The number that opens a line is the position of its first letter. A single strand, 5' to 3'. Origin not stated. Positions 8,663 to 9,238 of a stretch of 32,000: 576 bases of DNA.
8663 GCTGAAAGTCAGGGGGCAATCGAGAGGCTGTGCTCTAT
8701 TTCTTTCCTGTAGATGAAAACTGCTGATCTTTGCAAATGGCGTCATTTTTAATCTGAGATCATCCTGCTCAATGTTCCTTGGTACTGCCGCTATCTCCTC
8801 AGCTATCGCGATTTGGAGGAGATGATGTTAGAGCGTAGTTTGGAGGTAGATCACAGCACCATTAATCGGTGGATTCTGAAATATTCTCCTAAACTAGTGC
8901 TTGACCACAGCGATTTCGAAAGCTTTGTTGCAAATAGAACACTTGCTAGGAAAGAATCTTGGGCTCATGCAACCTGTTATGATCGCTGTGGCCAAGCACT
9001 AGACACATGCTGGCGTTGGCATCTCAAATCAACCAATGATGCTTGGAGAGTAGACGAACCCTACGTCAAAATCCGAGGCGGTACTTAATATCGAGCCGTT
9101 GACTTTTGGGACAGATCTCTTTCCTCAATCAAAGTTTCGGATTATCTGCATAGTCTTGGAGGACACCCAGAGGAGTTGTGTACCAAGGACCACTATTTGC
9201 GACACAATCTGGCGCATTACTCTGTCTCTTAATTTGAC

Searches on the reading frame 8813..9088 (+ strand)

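Call 5: search_protein_families(library=pfam, proteins=[window:8813-9088:+])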
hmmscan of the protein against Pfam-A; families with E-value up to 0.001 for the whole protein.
window:8813-9088:+ (91 aa): 0 families

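Call 83: search_protein_families(library=pfam, proteins=[window:8813-9088:+], max_evalue=5)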
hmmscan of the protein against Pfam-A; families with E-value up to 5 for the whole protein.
window:8813-9088:+ (91 aa): 1 family
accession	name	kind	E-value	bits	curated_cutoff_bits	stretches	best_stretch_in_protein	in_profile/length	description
PF14434.11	Imm6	-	0.075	13.3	25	1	52-71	20-38/121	Immunity protein Imm6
